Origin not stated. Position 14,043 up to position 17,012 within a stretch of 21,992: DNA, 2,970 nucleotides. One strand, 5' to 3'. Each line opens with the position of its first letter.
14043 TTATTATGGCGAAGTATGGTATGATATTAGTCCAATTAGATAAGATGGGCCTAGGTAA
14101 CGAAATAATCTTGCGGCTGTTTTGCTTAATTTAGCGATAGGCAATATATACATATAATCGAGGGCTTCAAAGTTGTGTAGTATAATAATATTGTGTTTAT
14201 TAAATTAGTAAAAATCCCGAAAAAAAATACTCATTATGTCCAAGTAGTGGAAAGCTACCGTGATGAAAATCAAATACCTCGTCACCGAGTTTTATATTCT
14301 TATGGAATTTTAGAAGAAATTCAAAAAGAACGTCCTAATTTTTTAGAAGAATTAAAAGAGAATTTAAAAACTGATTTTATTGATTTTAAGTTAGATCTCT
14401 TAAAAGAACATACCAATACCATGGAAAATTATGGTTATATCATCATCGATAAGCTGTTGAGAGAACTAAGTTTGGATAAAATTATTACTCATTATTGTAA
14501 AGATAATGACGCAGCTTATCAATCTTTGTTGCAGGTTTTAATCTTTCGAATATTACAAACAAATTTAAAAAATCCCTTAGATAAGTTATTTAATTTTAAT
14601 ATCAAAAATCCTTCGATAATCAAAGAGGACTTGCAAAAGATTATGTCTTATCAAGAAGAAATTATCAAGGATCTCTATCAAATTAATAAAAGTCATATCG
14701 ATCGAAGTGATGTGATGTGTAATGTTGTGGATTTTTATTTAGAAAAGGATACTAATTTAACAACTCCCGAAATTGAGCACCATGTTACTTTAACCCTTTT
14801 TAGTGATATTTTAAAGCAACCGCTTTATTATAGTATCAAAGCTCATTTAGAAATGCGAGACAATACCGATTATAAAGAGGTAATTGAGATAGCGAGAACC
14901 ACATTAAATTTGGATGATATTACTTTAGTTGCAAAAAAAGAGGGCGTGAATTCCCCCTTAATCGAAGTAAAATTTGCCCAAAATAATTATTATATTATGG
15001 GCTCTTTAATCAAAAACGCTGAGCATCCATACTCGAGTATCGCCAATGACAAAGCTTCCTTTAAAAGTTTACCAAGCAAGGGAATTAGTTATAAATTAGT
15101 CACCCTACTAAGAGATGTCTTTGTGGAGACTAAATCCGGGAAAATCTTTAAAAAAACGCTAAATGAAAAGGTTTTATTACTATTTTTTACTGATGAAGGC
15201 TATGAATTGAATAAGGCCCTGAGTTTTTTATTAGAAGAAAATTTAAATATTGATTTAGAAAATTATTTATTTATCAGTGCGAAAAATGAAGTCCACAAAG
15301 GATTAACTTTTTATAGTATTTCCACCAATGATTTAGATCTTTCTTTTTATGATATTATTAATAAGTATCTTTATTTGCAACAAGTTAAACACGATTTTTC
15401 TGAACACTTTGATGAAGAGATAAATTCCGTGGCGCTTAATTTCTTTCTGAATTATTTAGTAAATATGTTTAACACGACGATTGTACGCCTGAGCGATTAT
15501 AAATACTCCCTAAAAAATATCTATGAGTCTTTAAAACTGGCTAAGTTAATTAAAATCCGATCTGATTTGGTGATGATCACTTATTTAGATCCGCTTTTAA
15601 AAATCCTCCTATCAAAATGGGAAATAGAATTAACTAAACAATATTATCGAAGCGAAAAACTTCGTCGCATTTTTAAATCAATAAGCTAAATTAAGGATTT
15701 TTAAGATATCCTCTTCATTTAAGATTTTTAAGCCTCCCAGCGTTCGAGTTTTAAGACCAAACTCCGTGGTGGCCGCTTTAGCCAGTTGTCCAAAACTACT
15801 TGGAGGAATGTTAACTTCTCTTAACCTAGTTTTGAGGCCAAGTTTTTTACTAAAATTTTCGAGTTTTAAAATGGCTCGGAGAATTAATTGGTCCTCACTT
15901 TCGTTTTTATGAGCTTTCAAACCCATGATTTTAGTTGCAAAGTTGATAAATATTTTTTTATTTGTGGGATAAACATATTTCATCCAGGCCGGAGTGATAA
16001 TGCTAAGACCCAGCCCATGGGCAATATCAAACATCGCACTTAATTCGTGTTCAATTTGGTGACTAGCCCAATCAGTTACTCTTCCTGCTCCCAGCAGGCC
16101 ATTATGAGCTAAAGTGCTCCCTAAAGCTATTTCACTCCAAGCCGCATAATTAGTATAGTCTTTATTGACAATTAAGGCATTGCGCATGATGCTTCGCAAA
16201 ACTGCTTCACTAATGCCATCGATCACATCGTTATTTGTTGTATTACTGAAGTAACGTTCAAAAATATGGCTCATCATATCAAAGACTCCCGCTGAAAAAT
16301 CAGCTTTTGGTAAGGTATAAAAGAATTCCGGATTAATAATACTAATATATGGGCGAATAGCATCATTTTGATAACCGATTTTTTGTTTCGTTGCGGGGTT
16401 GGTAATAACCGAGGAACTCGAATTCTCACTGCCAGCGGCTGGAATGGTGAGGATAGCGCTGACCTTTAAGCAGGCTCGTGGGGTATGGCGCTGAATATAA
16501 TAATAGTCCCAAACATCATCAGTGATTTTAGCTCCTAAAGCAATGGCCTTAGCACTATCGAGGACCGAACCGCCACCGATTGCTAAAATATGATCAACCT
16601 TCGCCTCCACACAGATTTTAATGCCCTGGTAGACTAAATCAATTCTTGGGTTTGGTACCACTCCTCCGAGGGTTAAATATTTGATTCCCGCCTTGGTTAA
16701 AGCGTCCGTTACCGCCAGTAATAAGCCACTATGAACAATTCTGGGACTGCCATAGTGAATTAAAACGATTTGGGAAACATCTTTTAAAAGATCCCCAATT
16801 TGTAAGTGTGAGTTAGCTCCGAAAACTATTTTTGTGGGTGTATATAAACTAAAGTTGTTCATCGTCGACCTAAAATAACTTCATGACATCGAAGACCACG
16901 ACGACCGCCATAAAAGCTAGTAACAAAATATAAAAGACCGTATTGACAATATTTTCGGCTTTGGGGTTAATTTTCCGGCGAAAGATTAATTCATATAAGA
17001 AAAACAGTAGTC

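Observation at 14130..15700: Orphan IS1634/IS4-like transposase gene with no terminal inverted repeats, a leaderless GTG start and a 12-nt convergent overlap with adh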

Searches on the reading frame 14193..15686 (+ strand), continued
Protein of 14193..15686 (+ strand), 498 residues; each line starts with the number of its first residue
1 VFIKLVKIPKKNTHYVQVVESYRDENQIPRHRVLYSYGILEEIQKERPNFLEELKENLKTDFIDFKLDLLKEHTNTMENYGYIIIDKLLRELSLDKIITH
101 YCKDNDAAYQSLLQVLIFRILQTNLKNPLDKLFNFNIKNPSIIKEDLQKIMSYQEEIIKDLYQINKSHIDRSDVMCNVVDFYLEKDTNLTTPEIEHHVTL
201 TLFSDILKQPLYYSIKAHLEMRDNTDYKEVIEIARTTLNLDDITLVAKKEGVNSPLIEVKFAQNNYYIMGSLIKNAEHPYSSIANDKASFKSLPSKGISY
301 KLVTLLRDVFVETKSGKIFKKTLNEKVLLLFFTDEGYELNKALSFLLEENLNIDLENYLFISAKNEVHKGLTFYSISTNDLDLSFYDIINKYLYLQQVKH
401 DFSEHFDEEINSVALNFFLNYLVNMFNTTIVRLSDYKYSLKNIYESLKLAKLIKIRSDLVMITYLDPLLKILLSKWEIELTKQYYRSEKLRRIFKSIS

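Call 30: find_related_loci(query=A1, collection=genome_contigs, flank=10000)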
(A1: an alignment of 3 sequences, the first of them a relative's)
Query A1 (498 aa) in genome_contigs; peptide patterns used: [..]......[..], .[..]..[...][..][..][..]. (x = any residue, [..] = any of these).
233 stretches matched a pattern; 2 encode a relative of the query (tblastn E <= 1e-3); 2 distinct loci.
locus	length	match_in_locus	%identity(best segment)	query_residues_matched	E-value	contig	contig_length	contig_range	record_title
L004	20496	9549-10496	30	1-330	2e-24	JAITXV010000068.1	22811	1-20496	MAG: Acholeplasmatales bacterium isolate Zx50_bin8 k119_2735126, whole genome shotgun sequence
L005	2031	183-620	31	1-148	1e-6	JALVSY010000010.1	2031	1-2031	MAG: Pyrodictiaceae archaeon isolate M1_maxbin2_scaf2bin.012 M1_NODE_21343_length_2031_cov_176.038340, whole genome shot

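Call 31: find_related_loci(query=A1, collection=metagenome_contigs, flank=10000)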
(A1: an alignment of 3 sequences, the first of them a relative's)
Query A1 (498 aa) in metagenome_contigs; peptide patterns used: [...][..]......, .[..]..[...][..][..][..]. (x = any residue, [..] = any of these).
369 stretches matched a pattern; 2 encode a relative of the query (tblastn E <= 1e-3); 2 distinct loci.
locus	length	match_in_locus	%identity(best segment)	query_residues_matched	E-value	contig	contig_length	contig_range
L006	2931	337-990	30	1-236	2e-9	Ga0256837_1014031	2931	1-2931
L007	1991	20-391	28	7-118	8e-8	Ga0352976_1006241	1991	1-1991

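Call 60: predict_structure(alignment_id=A4)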
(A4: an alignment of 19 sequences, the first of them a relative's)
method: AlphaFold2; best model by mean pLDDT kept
length: 498 residues; sequences in the alignment: 19
mean_pLDDT: 80.1   pTM: 0.75
mean pLDDT of the five models: 80.1, 78.5, 77.3, 75.9, 74.3
residues with pLDDT >= 90: 138; 70-90: 258; 50-70: 72; < 50: 30
segments of 3 or more residues with pLDDT < 50: 61-67, 130-134, 356-363
pLDDT, mean of each block of 10 residues (from residue 1): 87 88 89 86 87 75 46 67 90 92 82 88 57 54 87 93 86 87 61 67 91 83 65 86 85 62 83 82 88 83 90 81 92 73 77 51 50 86 90 88 67 86 93 88 90 82 90 89 86 75
secondary structure, 60 per line:
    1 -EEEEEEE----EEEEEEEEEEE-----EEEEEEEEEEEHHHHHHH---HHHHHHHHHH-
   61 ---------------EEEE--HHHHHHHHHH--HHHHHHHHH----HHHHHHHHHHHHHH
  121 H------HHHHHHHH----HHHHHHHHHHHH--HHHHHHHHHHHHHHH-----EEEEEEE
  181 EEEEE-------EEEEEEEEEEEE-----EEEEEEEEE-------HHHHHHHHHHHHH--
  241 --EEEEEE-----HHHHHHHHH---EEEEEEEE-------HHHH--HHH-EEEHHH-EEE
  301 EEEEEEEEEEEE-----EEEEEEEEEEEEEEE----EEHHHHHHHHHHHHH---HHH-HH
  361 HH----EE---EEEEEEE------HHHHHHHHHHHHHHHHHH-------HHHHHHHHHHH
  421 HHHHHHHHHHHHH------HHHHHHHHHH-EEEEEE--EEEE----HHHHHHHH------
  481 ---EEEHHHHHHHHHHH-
elements in order: E2-8 E13-23 E29-39 H40-46 H50-59 E76-79 H82-91 H94-102 H107-121 H128-135 H140-151 H154-168 E174-185 E193-204 E210-218 H226-238 E243-248 H254-262 E266-273 H281-284 E291-293 E298-312 E318-332 H339-351 H359-362 E372-378 H385-402 H410-433 H440-449 E451-456 E459-462 H467-474 E484-486 H487-497
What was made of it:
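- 14193..14372 (+): N-terminal ~60 residues (three beta-strands plus helices). This is the best conserved part of the protein and the presumed DNA-binding domain inherited from the transposase. Secondary structure from call 60.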

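Call 70: search_protein_families(library=pfam, proteins=[L002:11011-11958:+], max_evalue=0.0001)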
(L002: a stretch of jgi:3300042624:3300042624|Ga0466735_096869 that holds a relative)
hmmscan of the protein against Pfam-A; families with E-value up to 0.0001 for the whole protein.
L002:11011-11958:+ (316 aa): 0 families

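Call 74: search_protein_families(library=padloc, proteins=[P0001, P0003, P0005], max_evalue=0.01)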
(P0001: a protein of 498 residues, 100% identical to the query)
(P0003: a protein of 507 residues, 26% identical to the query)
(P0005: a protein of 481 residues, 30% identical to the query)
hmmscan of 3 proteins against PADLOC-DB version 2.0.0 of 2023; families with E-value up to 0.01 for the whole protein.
P0001 (498 aa): 0 families

P0003 (507 aa): 0 families

P0005 (481 aa): 0 families

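Call 75: search_protein_families(library=phrogs, proteins=[P0001, P0003, P0005], max_evalue=0.01)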
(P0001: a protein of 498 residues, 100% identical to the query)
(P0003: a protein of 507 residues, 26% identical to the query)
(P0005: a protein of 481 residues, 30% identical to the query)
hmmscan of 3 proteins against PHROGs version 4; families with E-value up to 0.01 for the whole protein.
P0001 (498 aa): 1 family
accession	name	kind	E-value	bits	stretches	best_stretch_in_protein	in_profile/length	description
phrog_4812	-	unknown function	0.0038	18.3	0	366-398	11-43/70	-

P0003 (507 aa): 0 families

P0005 (481 aa): 1 family
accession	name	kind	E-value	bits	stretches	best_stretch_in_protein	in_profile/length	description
phrog_2240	-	unknown function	0.0073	17.7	0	44-111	22-89/92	-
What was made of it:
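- Tried and rejected: PADLOC and PHROGs gave nothing meaningful, so there is no link to defence systems or phages (calls 74, 75).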

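Call 76: find_encoding_contigs(protein=P0007, flank=4000, max_places=4)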
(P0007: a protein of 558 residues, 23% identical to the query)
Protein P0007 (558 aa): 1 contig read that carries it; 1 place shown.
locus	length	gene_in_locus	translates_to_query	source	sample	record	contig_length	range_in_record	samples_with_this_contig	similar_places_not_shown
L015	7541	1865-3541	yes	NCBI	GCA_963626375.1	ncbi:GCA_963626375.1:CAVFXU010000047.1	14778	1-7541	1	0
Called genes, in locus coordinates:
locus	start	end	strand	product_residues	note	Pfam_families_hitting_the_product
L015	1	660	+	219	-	?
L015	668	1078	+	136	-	-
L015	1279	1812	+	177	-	PF00149:Metallophos, PF12850:Metallophos_2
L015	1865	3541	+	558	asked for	-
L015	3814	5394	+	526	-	-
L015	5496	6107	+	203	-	PF00574:CLP_protease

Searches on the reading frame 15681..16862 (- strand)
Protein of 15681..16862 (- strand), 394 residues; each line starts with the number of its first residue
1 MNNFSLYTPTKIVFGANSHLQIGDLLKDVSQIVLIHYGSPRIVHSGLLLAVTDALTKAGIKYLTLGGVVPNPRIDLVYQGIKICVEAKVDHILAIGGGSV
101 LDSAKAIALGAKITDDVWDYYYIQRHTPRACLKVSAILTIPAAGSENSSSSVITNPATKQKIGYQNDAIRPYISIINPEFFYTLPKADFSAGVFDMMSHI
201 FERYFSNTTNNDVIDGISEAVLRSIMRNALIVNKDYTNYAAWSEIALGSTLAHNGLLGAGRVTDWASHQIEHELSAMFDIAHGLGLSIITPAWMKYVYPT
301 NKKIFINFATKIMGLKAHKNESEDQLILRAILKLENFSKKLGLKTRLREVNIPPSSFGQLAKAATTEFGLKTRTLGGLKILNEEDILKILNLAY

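Call 15: search_protein_families(library=pfam, proteins=[window:15681-16862:-], max_evalue=0.00001)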
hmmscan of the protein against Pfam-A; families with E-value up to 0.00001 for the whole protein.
window:15681-16862:- (394 aa): 2 families
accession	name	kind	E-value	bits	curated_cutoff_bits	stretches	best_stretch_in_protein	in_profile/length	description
PF00465.25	Fe-ADH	-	2.7e-40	138.1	31.3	1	9-178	1-168/168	Iron-containing alcohol dehydrogenase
PF25137.1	ADH_Fe_C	-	6.8e-31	107.9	27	1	192-393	4-193/194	Fe-containing alcohol dehydrogenase family, C-terminal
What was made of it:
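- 15678..15689 (.): 12-nt overlap. The ORF's last three codons and its stop (S-I-S-*) are the antisense of the native adh end (L-A-Y-stop). The IS right end is completely gone. The adh Pfam match runs to residue 393 of 394 (call 15).
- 15678..16862 (-): Fe-dependent alcohol dehydrogenase, the last gene of the uppS-cdsA-dxr-rseP-adh run. It forms the right flank of the insertion. Pfam Fe-ADH plus ADH_Fe_C (call 15).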
